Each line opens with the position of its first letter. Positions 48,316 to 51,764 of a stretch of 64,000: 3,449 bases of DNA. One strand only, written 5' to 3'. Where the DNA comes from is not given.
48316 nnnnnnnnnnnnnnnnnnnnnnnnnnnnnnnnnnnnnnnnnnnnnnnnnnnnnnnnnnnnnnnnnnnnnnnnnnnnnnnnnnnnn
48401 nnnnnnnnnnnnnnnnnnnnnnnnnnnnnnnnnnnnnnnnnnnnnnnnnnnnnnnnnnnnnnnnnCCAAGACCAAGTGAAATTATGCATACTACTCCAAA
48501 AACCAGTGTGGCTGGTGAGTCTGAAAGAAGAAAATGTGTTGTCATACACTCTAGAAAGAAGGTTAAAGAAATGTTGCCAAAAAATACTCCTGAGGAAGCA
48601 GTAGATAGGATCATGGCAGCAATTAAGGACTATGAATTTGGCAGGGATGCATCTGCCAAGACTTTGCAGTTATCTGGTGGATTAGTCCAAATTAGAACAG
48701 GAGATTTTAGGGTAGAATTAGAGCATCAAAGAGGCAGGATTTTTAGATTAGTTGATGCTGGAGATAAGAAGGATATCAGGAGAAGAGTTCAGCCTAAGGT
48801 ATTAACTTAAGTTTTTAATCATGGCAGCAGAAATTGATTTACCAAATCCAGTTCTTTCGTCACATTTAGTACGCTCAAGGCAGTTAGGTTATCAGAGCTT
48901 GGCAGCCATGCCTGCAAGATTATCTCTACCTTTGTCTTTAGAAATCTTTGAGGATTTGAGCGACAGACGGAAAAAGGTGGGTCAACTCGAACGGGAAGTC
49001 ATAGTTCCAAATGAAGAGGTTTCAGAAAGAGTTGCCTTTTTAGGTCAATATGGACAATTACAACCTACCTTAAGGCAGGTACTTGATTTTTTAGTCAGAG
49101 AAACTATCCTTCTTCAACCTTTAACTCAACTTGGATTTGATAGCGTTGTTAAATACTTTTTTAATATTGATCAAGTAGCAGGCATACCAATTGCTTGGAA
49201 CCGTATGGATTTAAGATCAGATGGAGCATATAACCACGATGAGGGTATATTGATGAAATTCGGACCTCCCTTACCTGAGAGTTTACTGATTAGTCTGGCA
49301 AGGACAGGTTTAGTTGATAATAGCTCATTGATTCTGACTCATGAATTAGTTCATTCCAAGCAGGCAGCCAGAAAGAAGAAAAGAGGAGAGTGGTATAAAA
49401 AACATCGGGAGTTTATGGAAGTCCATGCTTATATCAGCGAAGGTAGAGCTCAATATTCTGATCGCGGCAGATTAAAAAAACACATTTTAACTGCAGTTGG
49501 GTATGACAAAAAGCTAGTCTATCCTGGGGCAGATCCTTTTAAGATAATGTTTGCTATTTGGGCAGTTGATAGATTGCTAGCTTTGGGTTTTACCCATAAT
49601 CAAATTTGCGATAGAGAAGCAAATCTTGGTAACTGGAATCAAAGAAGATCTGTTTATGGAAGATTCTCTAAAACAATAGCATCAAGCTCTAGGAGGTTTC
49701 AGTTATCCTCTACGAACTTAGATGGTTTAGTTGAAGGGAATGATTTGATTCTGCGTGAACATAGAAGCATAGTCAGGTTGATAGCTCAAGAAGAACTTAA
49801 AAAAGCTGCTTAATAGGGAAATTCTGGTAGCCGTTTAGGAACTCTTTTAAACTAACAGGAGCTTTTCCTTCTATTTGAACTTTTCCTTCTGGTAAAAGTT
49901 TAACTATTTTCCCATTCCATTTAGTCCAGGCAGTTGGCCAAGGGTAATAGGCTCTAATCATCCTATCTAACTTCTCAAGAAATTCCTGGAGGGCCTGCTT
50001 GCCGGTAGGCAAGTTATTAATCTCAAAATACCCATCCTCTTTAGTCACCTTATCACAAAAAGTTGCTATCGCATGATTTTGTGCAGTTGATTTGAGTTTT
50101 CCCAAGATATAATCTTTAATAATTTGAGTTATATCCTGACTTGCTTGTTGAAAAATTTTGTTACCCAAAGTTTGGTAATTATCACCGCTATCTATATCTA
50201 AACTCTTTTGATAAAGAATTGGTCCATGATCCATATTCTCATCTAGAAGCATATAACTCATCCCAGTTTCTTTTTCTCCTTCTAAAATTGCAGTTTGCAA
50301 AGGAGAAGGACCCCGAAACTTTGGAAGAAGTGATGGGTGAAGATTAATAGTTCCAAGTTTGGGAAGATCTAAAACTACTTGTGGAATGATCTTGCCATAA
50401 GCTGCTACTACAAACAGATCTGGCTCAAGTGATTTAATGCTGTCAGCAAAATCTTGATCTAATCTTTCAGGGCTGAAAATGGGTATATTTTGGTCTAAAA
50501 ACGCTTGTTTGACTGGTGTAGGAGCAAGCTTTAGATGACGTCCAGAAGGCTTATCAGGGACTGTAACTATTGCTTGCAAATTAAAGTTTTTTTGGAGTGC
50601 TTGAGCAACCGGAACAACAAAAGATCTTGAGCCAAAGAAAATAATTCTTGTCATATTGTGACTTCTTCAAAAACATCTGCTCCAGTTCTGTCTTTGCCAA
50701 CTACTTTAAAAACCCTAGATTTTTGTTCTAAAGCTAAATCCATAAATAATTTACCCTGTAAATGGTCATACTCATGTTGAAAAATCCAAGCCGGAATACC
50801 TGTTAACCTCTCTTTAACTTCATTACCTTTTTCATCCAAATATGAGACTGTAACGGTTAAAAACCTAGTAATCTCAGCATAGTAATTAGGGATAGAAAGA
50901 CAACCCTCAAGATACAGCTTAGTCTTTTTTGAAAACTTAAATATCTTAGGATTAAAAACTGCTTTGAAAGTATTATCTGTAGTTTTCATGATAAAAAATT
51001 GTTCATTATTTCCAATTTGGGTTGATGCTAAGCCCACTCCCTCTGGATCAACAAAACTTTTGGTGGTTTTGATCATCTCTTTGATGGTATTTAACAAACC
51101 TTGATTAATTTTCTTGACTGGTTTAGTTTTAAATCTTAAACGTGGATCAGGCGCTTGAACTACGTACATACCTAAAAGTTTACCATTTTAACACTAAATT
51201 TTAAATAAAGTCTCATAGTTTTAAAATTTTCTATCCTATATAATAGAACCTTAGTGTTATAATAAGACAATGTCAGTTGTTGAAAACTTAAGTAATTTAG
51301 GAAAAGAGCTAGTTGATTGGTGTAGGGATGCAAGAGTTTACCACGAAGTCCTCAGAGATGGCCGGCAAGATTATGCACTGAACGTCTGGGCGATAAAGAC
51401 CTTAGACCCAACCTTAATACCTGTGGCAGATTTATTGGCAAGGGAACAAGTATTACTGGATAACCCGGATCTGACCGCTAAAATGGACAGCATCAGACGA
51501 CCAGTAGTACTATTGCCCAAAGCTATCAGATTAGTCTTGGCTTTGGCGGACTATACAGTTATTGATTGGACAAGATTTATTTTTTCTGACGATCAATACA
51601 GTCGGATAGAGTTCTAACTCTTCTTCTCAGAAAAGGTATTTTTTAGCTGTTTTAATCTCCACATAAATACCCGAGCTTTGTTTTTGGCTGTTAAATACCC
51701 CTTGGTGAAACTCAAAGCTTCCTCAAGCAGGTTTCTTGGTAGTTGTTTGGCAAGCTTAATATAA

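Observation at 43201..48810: Two large Arg-rich proteins ending in RelE/ParE-like toxin cores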

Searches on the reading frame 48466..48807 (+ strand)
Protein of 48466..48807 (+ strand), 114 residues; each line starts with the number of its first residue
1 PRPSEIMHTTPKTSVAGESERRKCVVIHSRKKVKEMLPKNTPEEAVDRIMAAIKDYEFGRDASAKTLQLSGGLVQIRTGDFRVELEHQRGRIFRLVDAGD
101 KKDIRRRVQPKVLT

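Call 12: search_protein_families(library=pfam, proteins=[window:48466-48807:+], max_evalue=10)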
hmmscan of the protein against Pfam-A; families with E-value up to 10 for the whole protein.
window:48466-48807:+ (114 aa): 0 families

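Call 21: search_solved_structures(query=A2, max_evalue=10, show_alignments=3)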
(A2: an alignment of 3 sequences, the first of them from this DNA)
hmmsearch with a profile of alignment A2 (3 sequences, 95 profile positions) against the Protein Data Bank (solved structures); distinct sequences matched with E-value up to 10: 3.
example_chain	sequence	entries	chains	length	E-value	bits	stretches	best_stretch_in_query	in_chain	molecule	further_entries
3sft_A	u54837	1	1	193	0.28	14.7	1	51-84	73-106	Chemotaxis response regulator protein-glutamate methylesterase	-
3e3m_A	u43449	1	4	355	1.1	12.8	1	10-50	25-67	Transcriptional regulator, LacI family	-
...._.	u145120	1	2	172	1.7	12.1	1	36-74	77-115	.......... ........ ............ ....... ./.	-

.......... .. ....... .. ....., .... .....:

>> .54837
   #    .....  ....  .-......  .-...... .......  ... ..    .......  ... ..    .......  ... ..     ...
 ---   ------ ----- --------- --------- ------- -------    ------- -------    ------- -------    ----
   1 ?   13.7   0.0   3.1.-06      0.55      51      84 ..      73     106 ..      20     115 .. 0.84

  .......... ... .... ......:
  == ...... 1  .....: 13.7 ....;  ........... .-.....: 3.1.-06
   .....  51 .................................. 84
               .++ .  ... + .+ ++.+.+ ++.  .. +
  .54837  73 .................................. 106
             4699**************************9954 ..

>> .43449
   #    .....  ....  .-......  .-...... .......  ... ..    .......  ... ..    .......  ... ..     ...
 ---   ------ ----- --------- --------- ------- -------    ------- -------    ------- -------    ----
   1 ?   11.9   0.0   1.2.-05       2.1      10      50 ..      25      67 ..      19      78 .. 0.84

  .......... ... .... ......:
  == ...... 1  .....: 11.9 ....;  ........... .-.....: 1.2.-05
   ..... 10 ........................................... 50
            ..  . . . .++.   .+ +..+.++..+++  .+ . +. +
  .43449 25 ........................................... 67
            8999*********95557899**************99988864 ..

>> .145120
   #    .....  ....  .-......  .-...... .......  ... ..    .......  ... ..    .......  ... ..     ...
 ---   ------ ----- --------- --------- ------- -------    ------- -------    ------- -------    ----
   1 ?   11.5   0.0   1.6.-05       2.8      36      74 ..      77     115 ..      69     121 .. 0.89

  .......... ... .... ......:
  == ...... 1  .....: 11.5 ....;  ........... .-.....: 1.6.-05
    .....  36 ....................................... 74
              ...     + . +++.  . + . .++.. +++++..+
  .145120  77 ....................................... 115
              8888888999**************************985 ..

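Call 36: search_solved_structures(query=A3, max_evalue=10, show_alignments=4)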
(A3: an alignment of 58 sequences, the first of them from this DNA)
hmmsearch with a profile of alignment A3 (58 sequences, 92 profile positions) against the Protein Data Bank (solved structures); distinct sequences matched with E-value up to 10: 7.
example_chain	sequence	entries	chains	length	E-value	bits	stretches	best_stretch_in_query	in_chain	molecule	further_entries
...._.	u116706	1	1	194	0.0073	19.5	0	41-82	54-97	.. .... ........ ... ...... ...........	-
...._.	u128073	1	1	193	0.0081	19.4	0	41-83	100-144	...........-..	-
3bpq_B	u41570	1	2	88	0.021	18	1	42-85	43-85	Toxin RelE3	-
2khe_A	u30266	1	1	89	0.035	17.3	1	18-85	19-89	Toxin-like protein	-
3g5o_B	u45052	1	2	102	0.041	17.1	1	28-86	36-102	Uncharacterized protein Rv2866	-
9g12_A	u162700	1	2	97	0.05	16.8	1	44-86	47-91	Toxin RelE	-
1wmi_A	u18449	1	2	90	0.056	16.7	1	43-84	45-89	hypothetical protein PHS013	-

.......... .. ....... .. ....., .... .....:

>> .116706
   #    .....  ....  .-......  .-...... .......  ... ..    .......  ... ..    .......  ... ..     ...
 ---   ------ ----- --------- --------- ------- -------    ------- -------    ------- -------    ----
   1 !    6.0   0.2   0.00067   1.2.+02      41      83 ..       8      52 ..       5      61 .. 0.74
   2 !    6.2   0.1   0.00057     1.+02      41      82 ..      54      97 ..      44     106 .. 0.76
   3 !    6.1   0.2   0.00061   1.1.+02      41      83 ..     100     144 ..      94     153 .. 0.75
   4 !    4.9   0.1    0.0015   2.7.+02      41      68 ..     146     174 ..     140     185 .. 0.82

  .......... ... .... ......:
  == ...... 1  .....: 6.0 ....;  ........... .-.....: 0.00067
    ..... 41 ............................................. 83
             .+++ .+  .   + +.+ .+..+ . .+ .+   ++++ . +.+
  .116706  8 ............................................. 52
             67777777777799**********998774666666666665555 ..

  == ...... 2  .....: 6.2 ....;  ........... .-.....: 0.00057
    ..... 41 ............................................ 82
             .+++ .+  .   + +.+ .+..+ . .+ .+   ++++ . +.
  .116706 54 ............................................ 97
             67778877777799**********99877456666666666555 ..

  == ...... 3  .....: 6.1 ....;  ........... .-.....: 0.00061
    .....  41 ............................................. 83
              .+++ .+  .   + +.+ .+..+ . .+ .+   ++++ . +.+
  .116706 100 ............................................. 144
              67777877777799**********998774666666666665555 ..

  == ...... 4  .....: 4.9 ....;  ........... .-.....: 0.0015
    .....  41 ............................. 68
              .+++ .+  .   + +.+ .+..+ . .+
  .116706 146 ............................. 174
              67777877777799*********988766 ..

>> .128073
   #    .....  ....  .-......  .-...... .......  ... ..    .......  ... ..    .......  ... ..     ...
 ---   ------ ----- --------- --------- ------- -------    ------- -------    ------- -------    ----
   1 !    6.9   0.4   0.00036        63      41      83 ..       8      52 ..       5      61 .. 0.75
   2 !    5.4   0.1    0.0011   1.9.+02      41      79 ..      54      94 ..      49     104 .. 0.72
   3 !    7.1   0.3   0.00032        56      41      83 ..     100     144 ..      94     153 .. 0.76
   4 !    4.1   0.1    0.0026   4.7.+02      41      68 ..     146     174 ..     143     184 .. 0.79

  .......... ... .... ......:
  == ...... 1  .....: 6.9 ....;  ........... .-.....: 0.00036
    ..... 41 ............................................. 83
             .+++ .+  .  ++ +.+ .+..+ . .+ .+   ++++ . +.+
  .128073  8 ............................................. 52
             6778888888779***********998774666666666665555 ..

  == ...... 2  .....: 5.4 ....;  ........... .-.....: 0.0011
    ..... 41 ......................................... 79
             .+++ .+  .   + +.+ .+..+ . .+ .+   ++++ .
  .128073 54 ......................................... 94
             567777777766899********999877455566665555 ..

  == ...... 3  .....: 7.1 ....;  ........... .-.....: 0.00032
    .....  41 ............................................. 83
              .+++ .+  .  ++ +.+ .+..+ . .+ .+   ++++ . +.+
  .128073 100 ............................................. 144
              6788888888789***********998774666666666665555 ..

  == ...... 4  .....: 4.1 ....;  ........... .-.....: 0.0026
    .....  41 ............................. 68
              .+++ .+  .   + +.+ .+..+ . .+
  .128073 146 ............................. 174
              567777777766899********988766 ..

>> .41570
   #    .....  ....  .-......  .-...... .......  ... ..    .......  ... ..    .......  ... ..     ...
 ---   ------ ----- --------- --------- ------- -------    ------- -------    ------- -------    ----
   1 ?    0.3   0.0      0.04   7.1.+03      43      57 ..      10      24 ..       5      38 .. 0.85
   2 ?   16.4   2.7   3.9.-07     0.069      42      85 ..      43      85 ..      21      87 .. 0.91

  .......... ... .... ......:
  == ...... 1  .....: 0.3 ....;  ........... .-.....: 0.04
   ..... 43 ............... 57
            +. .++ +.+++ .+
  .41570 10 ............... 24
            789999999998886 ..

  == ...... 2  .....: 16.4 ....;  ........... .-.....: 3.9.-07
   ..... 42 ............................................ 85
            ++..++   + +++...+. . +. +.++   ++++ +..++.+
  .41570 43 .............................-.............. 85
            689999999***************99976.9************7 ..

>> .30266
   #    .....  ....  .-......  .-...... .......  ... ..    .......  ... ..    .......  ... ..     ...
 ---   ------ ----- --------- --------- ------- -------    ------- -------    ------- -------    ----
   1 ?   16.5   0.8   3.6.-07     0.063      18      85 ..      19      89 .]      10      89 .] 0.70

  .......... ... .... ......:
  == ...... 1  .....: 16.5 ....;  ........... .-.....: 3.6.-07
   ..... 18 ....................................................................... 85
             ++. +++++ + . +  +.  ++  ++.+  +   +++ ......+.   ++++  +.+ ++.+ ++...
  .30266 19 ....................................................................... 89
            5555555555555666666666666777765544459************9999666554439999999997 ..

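Call 37: search_protein_families(library=pfam, alignment_id=A3, max_evalue=1)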
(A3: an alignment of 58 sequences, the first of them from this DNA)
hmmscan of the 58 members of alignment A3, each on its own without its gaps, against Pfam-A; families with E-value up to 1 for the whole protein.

A. member 1, seq(94 aa): 0 families

B. families by the number of members that match (of 58 scanned): 30 families (the first 25 are shown)
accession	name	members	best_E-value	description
PF05016.21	ParE_toxin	22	4.2e-06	ParE toxin of type II toxin-antitoxin system, parDE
PF03672.18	UPF0154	3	0.0022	Uncharacterised protein family (UPF0154)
PF24732.2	ParE_like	2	0.0043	ParE-like toxin domain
PF10869.13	DUF2666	2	0.026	Domain of unknown function (DUF2666)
PF14810.12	TGT_C2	2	0.053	Patch-forming domain C2 of tRNA-guanine transglycosylase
PF23630.1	Death_TNFRSF11B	2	0.12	Tumor Necrosis Factor Receptor Superfamily Member 11B death domain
PF08455.15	SNF2_assoc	1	0.0018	Bacterial SNF2 helicase associated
PF22945.2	LEM-3_GIY-YIG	1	0.012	LEM-3-like GIY-YIG domain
PF18606.7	HTH_53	1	0.021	Zap helix turn helix N-terminal domain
PF05121.17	GvpK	1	0.021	Gas vesicle protein K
PF13875.12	DUF4202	1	0.04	Domain of unknown function (DUF4202)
PF21446.3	Gp34_trimer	1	0.051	Long-tail fiber proximal subunit, C-terminal, trimerization domain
PF08485.16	Polysacc_syn_2C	1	0.053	Polysaccharide biosynthesis protein C-terminal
PF10437.14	Lip_prot_lig_C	1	0.055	Bacterial lipoate protein ligase C-terminus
PF16700.10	SNCAIP_SNCA_bd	1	0.09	Synphilin-1 alpha-Synuclein-binding domain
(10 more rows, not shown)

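Call 79: search_protein_families(library=phrogs, proteins=[window:48466-48807:+], max_evalue=1)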
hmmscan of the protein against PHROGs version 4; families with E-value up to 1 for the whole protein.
window:48466-48807:+ (114 aa): 0 families

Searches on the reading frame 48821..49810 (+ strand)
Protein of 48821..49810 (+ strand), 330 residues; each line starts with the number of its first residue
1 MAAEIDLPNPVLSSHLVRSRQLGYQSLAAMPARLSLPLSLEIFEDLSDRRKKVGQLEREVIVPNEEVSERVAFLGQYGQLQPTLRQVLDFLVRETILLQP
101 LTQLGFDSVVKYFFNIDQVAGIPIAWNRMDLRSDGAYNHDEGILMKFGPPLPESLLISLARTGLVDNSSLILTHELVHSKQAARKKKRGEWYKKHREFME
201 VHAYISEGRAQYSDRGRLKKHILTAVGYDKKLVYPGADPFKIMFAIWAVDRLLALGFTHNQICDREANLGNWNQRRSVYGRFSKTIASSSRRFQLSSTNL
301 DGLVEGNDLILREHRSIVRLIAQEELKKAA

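Call 4: search_protein_families(library=pfam, proteins=[window:48821-49810:+], max_evalue=1)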
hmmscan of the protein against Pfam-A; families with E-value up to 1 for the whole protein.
window:48821-49810:+ (330 aa): 0 families

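Call 5: search_protein_families(library=ncbifam, proteins=[window:48821-49810:+], max_evalue=1)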
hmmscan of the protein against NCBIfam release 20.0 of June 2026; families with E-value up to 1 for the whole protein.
window:48821-49810:+ (330 aa): 0 families

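Call 64: search_protein_families(library=padloc, proteins=[window:48821-49810:+], max_evalue=0.1)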
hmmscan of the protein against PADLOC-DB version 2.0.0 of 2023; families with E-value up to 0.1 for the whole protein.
window:48821-49810:+ (330 aa): 0 families

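Call 79: search_protein_families(library=phrogs, proteins=[window:48821-49810:+], max_evalue=1)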
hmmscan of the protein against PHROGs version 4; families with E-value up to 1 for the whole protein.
window:48821-49810:+ (330 aa): 2 families
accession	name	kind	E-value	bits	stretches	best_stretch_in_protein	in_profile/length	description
phrog_36245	-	unknown function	0.12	13.1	1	61-109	78-127/136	-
phrog_10499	-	unknown function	0.14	13.5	1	166-213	74-122/149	-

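Call 99: search_solved_structures(query=window:48821-49810:+, max_evalue=10, show_alignments=2)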
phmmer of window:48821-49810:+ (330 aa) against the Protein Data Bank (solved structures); distinct sequences matched with E-value up to 10: 0.

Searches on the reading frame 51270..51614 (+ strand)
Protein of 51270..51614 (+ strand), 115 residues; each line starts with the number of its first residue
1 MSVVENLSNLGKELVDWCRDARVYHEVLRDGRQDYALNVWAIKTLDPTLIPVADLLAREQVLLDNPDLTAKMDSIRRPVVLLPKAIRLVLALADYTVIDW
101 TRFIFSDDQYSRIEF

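Call 4: search_protein_families(library=pfam, proteins=[window:51270-51614:+], max_evalue=1)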
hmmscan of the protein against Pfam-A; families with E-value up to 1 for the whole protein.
window:51270-51614:+ (115 aa): 1 family
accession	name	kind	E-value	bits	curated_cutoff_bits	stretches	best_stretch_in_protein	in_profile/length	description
PF18028.7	Zmiz1_N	-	0.15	12.8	28.9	1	7-28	21-42/99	Zmiz1 N-terminal tetratricopeptide repeat domain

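Call 5: search_protein_families(library=ncbifam, proteins=[window:51270-51614:+], max_evalue=1)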
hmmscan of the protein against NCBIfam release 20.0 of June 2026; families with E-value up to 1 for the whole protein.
window:51270-51614:+ (115 aa): 0 families
